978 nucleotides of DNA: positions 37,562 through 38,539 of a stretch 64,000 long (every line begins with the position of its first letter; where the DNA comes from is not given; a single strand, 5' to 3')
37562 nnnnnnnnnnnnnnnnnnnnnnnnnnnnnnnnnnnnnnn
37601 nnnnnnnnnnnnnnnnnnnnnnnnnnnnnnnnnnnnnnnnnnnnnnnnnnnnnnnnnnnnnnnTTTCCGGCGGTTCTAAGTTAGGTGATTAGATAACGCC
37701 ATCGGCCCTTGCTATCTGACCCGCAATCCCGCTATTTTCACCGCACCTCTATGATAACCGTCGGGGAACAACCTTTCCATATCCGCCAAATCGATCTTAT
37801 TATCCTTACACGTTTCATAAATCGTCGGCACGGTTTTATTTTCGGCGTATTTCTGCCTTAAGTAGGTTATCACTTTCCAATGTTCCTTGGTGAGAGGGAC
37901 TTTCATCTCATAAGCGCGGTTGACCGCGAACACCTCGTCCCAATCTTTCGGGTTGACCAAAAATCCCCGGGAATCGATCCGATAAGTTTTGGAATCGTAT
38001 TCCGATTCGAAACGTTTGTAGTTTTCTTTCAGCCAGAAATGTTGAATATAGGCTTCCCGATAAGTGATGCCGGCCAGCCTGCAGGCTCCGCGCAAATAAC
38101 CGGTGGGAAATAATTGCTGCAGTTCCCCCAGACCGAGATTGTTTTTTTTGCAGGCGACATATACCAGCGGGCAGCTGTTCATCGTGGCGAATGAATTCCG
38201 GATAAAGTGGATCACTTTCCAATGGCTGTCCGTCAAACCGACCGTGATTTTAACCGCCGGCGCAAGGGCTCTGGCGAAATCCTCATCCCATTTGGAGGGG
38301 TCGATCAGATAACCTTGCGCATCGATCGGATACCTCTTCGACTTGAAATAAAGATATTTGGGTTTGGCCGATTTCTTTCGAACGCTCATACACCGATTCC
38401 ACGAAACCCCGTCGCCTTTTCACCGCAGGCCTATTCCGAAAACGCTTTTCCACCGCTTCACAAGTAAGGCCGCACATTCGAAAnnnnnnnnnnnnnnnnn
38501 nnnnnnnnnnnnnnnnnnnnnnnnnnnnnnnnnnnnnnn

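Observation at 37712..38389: Tandem DsrC/TusE-domain fusion lacking the catalytic C-terminal arm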

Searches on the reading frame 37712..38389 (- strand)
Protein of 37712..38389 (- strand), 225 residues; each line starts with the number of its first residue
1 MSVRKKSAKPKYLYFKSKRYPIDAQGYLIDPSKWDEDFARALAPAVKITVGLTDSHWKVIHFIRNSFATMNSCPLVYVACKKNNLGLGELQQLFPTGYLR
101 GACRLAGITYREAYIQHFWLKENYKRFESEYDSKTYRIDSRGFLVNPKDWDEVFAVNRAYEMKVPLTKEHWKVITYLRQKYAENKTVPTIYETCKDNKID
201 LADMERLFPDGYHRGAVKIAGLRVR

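Call 3: search_protein_families(library=pfam, proteins=[window:37712-38389:-], max_evalue=1)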
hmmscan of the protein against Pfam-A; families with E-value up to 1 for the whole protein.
window:37712-38389:- (225 aa): 3 families
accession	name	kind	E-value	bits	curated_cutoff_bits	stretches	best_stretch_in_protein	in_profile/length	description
PF04358.19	DsrC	-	5.7e-45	152.6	24.9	2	131-223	2-101/107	DsrC like protein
PF08891.16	YfcL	-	0.057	14.2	25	0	90-106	20-36/83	YfcL protein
PF12367.13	PFO_beta_C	-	0.18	12.3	24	0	12-51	10-46/66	Pyruvate ferredoxin oxidoreductase beta subunit C terminal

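Call 4: search_protein_families(library=ncbifam, proteins=[window:37712-38389:-], max_evalue=1)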
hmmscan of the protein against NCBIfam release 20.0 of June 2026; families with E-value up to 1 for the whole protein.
window:37712-38389:- (225 aa): 2 families
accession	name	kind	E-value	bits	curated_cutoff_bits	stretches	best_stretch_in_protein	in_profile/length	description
TIGR03342.1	dsrC_tusE_dsvC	subfamily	1.4e-36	125.1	53.5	2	15-108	3-101/108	TusE/DsrC/DsvC family sulfur relay protein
NF008562.0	PRK11508.1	equivalog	1.9e-23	82.7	191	2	131-222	4-102/109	sulfurtransferase TusE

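Call 8: find_homologous_proteins(query=window:37712-38389:-, max_evalue=0.00001)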
Query window:37712-38389:- (225 aa): 1311 proteins with E <= 0.00001 among 1461 candidates; the best 120 are listed.
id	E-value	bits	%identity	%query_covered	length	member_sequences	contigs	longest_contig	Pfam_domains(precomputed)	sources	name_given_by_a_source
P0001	3.7e-136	470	87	100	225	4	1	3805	PF04358.20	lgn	-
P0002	2.8e-123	428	78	100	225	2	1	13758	PF04358.20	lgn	-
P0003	1.0e-121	423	54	98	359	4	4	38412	PF04358.20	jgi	-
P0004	4.4e-95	336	63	96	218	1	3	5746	PF04358.20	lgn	-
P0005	5.3e-95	336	64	93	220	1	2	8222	PF04358.20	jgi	jgi:tRNA 2-thiouridine synthesizing protein E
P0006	1.5e-93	331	60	96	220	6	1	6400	PF04358.20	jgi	jgi:TusE/DsrC/DsvC family sulfur relay protein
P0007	2.9e-91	323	60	96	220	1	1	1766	PF04358.20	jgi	jgi:TusE/DsrC/DsvC family sulfur relay protein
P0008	1.0e-90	322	61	95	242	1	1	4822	PF04358.20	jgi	jgi:tRNA 2-thiouridine synthesizing protein E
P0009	1.1e-90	321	62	92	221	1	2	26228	PF04358.20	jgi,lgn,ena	-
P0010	4.0e-90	320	60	95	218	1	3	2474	PF04358.20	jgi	jgi:tRNA 2-thiouridine synthesizing protein E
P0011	6.0e-90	319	61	93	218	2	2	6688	PF04358.20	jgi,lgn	-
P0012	7.1e-90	319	61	94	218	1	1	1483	PF04358.20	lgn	-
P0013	8.5e-90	318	62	94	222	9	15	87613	PF04358.20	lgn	-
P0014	1.5e-89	318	60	93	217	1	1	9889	PF04358.20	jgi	jgi:tRNA 2-thiouridine synthesizing protein E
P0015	1.5e-89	318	59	95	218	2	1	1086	PF04358.20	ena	-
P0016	1.6e-89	318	60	94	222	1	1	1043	PF04358.20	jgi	jgi:tRNA 2-thiouridine synthesizing protein E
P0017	4.9e-89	316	60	95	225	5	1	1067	PF04358.20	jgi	jgi:tRNA 2-thiouridine synthesizing protein E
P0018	7.0e-89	315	60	96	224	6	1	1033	PF04358.20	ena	-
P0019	8.8e-89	315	60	94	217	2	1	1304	PF04358.20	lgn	-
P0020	1.1e-88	315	60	95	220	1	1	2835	PF04358.20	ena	-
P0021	1.6e-88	314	60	95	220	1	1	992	PF04358.20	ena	-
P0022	1.9e-88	314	59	94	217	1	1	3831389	PF04358.20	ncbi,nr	ncbi:MAG: TusE/DsrC/DsvC family sulfur relay protein [Candidatus Zixiibacteriota bacterium]|nr:MAG: 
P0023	2.1e-88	314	59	94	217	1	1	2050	PF04358.20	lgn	-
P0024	3.2e-88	313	60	95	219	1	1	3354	PF04358.20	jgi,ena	-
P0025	4.4e-88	313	59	93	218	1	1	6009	PF04358.20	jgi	-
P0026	5.3e-88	313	63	93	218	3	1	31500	PF04358.20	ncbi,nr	ncbi:TusE/DsrC/DsvC family sulfur relay protein [candidate division GN15 bacterium]|nr:TusE/DsrC/Dsv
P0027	6.9e-88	312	60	96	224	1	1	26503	PF04358.20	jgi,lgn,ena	-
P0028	9.4e-88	312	60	95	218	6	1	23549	PF04358.20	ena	-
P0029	1.6e-87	311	60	93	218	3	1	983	PF04358.20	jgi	jgi:tRNA 2-thiouridine synthesizing protein E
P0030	2.2e-87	311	58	95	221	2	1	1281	PF04358.20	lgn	-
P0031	3.0e-87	310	60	93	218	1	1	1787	PF04358.20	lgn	-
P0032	3.7e-87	310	61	92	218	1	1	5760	PF04358.20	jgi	-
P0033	5.4e-87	309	60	93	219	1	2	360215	PF04358.20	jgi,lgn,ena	-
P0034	7.6e-87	309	59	96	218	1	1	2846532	PF04358.20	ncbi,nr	ncbi:MAG: TusE/DsrC/DsvC family sulfur relay protein [Candidatus Zixiibacteriota bacterium]|nr:MAG: 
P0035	8.0e-87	309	60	94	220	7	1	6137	PF04358.20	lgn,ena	-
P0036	1.3e-86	308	59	93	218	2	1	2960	PF04358.20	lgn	-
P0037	2.6e-86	307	58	94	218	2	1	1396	PF04358.20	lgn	-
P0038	4.9e-86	306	57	95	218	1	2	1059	PF04358.20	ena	-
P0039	5.2e-86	306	59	95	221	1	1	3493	PF04358.20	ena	-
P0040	6.7e-86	306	59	93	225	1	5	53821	PF04358.20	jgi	jgi:tRNA 2-thiouridine synthesizing protein E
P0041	1.0e-85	305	56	94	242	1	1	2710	PF04358.20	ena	-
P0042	1.1e-85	305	61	93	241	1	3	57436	PF04358.20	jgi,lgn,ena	-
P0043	1.1e-85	305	59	92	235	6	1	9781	PF04358.20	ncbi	-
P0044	1.8e-85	304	57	94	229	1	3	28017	PF04358.20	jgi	jgi:tRNA 2-thiouridine synthesizing protein E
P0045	2.5e-85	304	58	94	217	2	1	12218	PF04358.20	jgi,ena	-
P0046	3.3e-85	303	58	94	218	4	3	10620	PF04358.20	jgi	jgi:tRNA 2-thiouridine synthesizing protein E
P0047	3.3e-85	303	59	93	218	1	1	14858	PF04358.20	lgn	-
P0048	3.7e-85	303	59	94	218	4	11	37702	PF04358.20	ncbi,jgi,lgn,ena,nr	ncbi:MAG: sulfurtransferase TusE [Candidatus Zixiibacteriota bacterium]|nr:MAG: sulfurtransferase Tu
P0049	4.1e-85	303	56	97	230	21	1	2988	PF04358.20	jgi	-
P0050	4.3e-85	303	60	95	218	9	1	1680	PF04358.20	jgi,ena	-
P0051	4.6e-85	303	56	95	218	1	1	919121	PF04358.20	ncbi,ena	-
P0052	6.2e-85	303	57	93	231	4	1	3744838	PF04358.20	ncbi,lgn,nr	ncbi:MAG: TusE/DsrC/DsvC family sulfur relay protein [Candidatus Zixiibacteriota bacterium]|nr:MAG: 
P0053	8.2e-85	302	59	96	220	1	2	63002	PF04358.20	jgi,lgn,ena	-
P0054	9.0e-85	302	58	94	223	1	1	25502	PF04358.20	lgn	-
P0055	9.7e-85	302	58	96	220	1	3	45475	PF04358.20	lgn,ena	-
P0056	9.8e-85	302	60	92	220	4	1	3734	PF04358.20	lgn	-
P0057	2.1e-84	301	58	94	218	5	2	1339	PF04358.20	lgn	-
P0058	2.2e-84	301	54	99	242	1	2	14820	PF04358.20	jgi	-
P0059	2.4e-84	301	60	92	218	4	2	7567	PF04358.20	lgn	-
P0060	3.7e-84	300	58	93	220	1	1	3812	PF04358.20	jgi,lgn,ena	-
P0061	8.7e-84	299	59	96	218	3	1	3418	PF04358.20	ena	-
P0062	8.9e-84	299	57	94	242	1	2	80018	PF04358.20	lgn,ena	-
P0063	9.2e-84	299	56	98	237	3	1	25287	PF04358.20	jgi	jgi:tRNA 2-thiouridine synthesizing protein E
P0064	1.1e-83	299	58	96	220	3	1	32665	PF04358.20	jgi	jgi:tRNA 2-thiouridine synthesizing protein E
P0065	1.7e-83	298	56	95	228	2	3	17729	PF04358.20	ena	-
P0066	2.0e-83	298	57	95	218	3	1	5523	PF04358.20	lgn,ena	-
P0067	2.5e-83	297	57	95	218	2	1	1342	PF04358.20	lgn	-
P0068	3.9e-83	297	57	94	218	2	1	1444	PF04358.20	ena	-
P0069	6.0e-83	296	58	96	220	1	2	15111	PF04358.20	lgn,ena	-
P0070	8.3e-83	296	59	92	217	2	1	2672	PF04358.20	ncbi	-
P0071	1.1e-82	295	53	99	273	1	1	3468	PF04358.20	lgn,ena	-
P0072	1.7e-82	295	59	94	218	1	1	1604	PF04358.20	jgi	-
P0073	1.8e-82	295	59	96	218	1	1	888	PF04358.20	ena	-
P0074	3.5e-82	294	56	97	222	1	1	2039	PF04358.20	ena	-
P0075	5.2e-82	293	55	93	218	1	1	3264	PF04358.20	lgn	-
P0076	9.7e-82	292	58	94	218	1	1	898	PF04358.20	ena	-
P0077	1.2e-81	292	55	93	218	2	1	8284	PF04358.20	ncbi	-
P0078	2.0e-81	291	58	93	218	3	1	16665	PF04358.20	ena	-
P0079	2.1e-81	291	57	93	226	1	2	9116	PF04358.20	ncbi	-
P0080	3.5e-81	290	55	99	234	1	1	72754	PF04358.20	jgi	-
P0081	4.9e-81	290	58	94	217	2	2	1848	PF04358.20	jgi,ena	-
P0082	5.0e-81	290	59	94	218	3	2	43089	PF04358.20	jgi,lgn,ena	-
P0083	5.5e-81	290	55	94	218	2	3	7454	PF04358.20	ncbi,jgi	-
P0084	6.6e-81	289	56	94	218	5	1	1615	PF04358.20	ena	-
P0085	9.7e-81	289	58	93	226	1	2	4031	PF04358.20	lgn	-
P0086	1.1e-80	289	57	94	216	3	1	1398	PF04358.20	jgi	jgi:tRNA 2-thiouridine synthesizing protein E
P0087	2.2e-80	288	58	94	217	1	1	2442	PF04358.20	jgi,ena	-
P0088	8.3e-80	286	57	94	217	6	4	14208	PF04358.20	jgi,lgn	jgi:tRNA 2-thiouridine synthesizing protein E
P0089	1.7e-79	285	58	94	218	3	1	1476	PF04358.20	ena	-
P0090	2.3e-79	284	57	94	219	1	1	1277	PF04358.20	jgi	jgi:tRNA 2-thiouridine synthesizing protein E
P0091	2.6e-79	284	56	94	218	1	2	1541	PF04358.20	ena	-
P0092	2.8e-79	284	55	99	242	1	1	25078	PF04358.20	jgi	-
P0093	3.8e-79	284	56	94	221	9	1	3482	PF04358.20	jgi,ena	-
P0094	6.1e-79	283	57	94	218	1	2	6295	PF04358.20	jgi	jgi:TusE/DsrC/DsvC family sulfur relay protein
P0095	7.3e-79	283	56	94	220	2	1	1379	PF04358.20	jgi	jgi:tRNA 2-thiouridine synthesizing protein E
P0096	1.5e-78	282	57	93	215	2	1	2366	PF04358.20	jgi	-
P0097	1.7e-78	282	55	96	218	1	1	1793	PF04358.20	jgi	jgi:tRNA 2-thiouridine synthesizing protein E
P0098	2.1e-78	281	57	94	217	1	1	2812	PF04358.20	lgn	-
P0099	2.1e-78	281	55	94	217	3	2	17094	PF04358.20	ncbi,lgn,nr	ncbi:MAG: TusE/DsrC/DsvC family sulfur relay protein [candidate division Zixibacteria bacterium]|nr:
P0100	2.3e-78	281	57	95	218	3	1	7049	PF04358.20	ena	-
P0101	2.5e-78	281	55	94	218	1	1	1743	PF04358.20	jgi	jgi:tRNA 2-thiouridine synthesizing protein E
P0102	2.5e-78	281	56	94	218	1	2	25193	PF04358.20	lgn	-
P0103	6.0e-78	280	56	94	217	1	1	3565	PF04358.20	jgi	jgi:tRNA 2-thiouridine synthesizing protein E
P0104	6.0e-78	280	56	94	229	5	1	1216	PF04358.20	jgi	jgi:TusE/DsrC/DsvC family sulfur relay protein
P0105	6.2e-78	280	55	95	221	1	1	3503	PF04358.20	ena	-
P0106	6.6e-78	280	56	94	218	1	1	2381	PF04358.20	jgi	jgi:tRNA 2-thiouridine synthesizing protein E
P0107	7.3e-78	279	56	94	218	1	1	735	PF04358.20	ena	-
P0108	1.0e-77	279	57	94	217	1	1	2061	PF04358.20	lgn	-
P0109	1.3e-77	279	55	94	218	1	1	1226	PF04358.20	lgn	-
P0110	1.5e-77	278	56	94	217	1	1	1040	PF04358.20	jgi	jgi:tRNA 2-thiouridine synthesizing protein E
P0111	2.1e-77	278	53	97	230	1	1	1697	PF04358.20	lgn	-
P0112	2.2e-77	278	53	93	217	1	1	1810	PF04358.20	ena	-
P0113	2.3e-77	278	56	95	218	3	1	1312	PF04358.20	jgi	jgi:tRNA 2-thiouridine synthesizing protein E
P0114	3.1e-77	277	57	93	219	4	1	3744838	PF04358.20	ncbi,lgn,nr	ncbi:MAG: TusE/DsrC/DsvC family sulfur relay protein [Candidatus Zixiibacteriota bacterium]|nr:MAG: 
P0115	3.1e-77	277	56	94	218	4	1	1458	PF04358.20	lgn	-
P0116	4.0e-77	277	54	94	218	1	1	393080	PF04358.20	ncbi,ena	-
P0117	5.6e-77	277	55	95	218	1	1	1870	PF04358.20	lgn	-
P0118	5.9e-77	276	58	95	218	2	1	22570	PF04358.20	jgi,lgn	-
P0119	6.4e-77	276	56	95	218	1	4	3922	PF04358.20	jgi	jgi:tRNA 2-thiouridine synthesizing protein E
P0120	7.3e-77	276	53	94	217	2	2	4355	PF04358.20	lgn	-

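Call 12: find_encoding_contigs(protein=P0022, flank=10000, max_places=2)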
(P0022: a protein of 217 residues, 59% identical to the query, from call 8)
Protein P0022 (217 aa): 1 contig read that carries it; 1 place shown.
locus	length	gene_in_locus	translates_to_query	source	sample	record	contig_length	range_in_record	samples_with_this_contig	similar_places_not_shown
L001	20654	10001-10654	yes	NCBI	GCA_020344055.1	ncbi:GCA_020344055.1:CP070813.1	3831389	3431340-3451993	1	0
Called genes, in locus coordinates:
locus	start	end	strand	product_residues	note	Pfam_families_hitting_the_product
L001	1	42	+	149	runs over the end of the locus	PF00072:Response_reg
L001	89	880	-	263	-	PF00072:Response_reg, PF01597:GCV_H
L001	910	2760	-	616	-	PF00989:PAS, PF08448:PAS_4, PF13188:PAS_8 (faint), PF13426:PAS_9, PF00989:PAS (weak), PF08448:PAS_4, PF00512:HisKA, PF02518:HATPase_c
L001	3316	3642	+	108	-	PF08734:GYD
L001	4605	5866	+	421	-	PF13229:Beta_helix, PF05048:NosD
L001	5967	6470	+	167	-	PF12797:Fer4_2 (faint), PF00037:Fer4 (weak), PF13237:Fer4_10, PF14697:Fer4_21, PF12838:Fer4_7, PF13187:Fer4_9, PF00037:Fer4 (weak), PF12837:Fer4_6 (weak), +2 more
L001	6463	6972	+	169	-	PF02662:FlpD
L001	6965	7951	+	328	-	PF01058:Oxidored_q6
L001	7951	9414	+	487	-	PF27537:HoxH, PF00374:NiFeSe_Hases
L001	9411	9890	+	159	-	PF01750:HycI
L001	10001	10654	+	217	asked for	PF04358:DsrC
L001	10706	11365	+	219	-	PF04358:DsrC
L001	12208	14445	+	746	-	PF23237:HYR_4C (faint)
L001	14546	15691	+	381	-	PF00749:tRNA-synt_1c, PF19269:Anticodon_2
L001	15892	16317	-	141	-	-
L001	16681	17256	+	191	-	-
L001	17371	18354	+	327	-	PF01073:3Beta_HSD, PF01370:Epimerase, PF02719:Polysacc_synt_2, PF04321:RmlD_sub_bind, PF05368:NmrA, PF07993:NAD_binding_4, PF13460:NAD_binding_10, PF16363:GDP_Man_Dehyd, +1 more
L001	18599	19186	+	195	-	-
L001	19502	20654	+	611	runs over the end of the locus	PF13529:Peptidase_C39_2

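Call 16: find_encoding_contigs(protein=P0034, flank=10000, max_places=2)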
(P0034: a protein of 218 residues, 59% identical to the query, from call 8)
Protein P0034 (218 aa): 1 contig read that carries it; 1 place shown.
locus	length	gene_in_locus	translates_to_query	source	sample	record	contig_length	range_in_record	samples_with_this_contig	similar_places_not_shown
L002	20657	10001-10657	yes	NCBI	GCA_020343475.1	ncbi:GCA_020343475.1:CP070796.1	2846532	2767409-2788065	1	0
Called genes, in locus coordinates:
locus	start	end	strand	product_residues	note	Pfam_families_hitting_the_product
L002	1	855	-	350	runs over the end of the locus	-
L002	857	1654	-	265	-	PF22435:MRM3-like_sub_bind, PF08032:SpoU_sub_bind (weak), PF00588:SpoU_methylase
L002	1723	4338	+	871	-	PF01734:Patatin, PF07244:POTRA (faint), PF01103:Omp85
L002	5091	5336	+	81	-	-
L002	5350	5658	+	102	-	-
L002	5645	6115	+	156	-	-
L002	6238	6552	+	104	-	PF05258:DciA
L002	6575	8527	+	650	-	PF02518:HATPase_c, PF00204:DNA_gyraseB, PF01751:Toprim, PF00986:DNA_gyraseB_C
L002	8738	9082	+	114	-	PF00903:Glyoxalase (weak), PF22677:Ble-like_N (weak)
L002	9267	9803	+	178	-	-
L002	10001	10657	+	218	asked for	PF04358:DsrC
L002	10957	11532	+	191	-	PF11101:DUF2884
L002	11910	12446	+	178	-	PF00578:AhpC-TSA, PF08534:Redoxin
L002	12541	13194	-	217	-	PF00326:Peptidase_S9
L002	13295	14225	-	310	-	-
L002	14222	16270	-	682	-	PF13428:TPR_14 (faint), PF14559:TPR_19 (faint), PF00515:TPR_1 (faint), PF07719:TPR_2 (faint), PF13371:TPR_9 (faint), PF12895:ANAPC3 (weak)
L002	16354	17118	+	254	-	PF01565:FAD_binding_4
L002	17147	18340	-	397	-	PF00465:Fe-ADH, PF13685:Fe-ADH_2, PF25137:ADH_Fe_C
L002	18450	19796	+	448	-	PF04235:DUF418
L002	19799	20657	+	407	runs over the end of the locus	PF13477:Glyco_trans_4_2 (faint), PF13439:Glyco_transf_4, PF13579:Glyco_trans_4_4, PF20706:GT4-conflict (weak), PF00534:Glycos_transf_1, PF13524:Glyco_trans_1_2 (weak), PF13692:Glyco_trans_1_4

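Call 17: find_related_loci(query=window:37712-38389:-, collection=genome_contigs, flank=8000)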
Query window:37712-38389:- (225 aa) in genome_contigs; peptide patterns used: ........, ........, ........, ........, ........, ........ (x = any residue, [..] = any of these).
42 stretches matched a pattern; 7 encode a relative of the query (tblastn E <= 1e-3); 7 distinct loci.
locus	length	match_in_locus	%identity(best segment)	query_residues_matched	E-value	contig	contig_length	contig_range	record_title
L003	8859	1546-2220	87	1-225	2e-141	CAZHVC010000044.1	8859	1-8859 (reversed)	MAG TPA_asm: uncultured Ignavibacteria bacterium isolate binchicken_co274_505 genome assembly, contig: NODE_19116_length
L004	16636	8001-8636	54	15-225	1e-82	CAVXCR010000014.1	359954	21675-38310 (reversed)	MAG: Terriglobia bacterium isolate MFD01299.bin.2.147 genome assembly, contig: contig_2592, whole genome shotgun sequenc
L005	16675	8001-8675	50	17-224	3e-70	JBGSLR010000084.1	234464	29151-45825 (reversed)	MAG: Desulfobacterales bacterium isolate JTS-AC21 k141_4381880, whole genome shotgun sequence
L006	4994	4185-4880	45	5-225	3e-67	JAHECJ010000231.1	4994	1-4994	MAG: Desulfococcus sp. isolate Ww167 NODE_53546_length_4994_cov_1.705931, whole genome shotgun sequence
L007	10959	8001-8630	46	15-222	2e-62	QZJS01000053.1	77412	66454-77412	MAG: Desulfobacteraceae bacterium isolate SURF_33 Ga0104751_1000326, whole genome shotgun sequence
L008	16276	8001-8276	40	17-222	2e-18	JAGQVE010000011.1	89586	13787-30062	MAG: Bacteroidales bacterium isolate HKST-UBA07 NODE_11_length_89586_cov_10.122870, whole genome shotgun sequence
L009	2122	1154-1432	40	15-222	6e-16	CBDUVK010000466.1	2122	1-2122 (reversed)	MAG TPA_asm: uncultured bacterium isolate SRR22302364_binner23_Refined_57 genome assembly, contig: ERZ25073603.80253, wh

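Call 19: find_encoding_contigs(protein=P0003, flank=8000, max_places=2)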
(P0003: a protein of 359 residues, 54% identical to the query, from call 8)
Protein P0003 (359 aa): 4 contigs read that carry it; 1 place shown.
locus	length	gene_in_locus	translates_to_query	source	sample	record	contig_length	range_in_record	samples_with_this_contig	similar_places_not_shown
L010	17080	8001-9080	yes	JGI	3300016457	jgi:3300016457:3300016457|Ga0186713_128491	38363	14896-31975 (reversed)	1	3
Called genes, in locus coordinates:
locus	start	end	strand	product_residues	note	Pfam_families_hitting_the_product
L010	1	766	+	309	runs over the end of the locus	PF00069:Pkinase, PF07714:PK_Tyr_Ser-Thr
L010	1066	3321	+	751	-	PF02190:LON_substr_bdg, PF00004:AAA, PF07728:AAA_5, PF22667:Lon_lid, PF05362:Lon_C, PF13541:ChlI (weak)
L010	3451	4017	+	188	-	PF03193:RsgA_GTPase (faint), PF00350:Dynamin_N (faint), PF01926:MMR_HSR1, PF02421:FeoB_N, PF00009:GTP_EFTU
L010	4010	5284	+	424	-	PF00709:Adenylsucc_synt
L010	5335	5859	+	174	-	PF00254:FKBP_C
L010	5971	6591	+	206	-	PF00254:FKBP_C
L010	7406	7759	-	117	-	-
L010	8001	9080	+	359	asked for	PF04358:DsrC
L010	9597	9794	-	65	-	PF10771:DUF2582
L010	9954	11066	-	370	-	PF12679:ABC2_membrane_2, PF12698:ABC2_membrane_3, PF01061:ABC2_membrane, PF12730:ABC2_membrane_4 (weak)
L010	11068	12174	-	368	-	PF12679:ABC2_membrane_2, PF12698:ABC2_membrane_3, PF01061:ABC2_membrane, PF12730:ABC2_membrane_4 (weak)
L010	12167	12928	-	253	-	PF00005:ABC_tran, PF13304:AAA_21 (weak)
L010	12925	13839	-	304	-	PF00005:ABC_tran, PF13304:AAA_21 (weak)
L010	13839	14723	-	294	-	PF25917:BSH_RND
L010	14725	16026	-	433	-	PF02321:OEP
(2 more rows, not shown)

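Call 20: find_encoding_contigs(protein=P0013, flank=8000, max_places=2)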
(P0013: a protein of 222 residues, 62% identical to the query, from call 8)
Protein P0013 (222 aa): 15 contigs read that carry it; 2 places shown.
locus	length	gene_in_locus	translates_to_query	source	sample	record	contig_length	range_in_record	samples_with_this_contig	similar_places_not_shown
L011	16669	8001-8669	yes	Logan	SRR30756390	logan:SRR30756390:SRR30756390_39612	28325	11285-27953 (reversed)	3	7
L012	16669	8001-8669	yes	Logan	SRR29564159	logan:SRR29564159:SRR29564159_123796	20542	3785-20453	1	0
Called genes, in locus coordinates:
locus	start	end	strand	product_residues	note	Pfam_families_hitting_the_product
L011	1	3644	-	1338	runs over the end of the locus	?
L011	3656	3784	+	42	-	-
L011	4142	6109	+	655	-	PF16177:ACAS_N, PF00501:AMP-binding, PF13193:AMP-binding_C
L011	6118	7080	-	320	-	PF02517:Rce1-like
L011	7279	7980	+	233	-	PF13505:OMP_b-brl (weak), PF13568:OMP_b-brl_2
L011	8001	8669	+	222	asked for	PF04358:DsrC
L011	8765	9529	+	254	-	PF13489:Methyltransf_23, PF08241:Methyltransf_11, PF08242:Methyltransf_12 (weak), PF13649:Methyltransf_25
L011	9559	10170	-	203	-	PF07617:DUF1579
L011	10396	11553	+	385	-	PF02771:Acyl-CoA_dh_N, PF02770:Acyl-CoA_dh_M, PF00441:Acyl-CoA_dh_1, PF22924:ACOX_C_alpha1, PF08028:Acyl-CoA_dh_2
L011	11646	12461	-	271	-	PF01145:Band_7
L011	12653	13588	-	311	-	-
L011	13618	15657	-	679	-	PF04851:ResIII (weak), PF17757:UvrB_inter, PF27431:UvrB_3rd, PF00271:Helicase_C, PF12344:UvrB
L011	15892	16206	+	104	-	PF00829:Ribosomal_L21p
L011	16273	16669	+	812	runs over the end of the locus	PF08478:POTRA_1 (faint), PF07244:POTRA, PF01103:Omp85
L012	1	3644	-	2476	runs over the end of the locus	?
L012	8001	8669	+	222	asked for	PF04358:DsrC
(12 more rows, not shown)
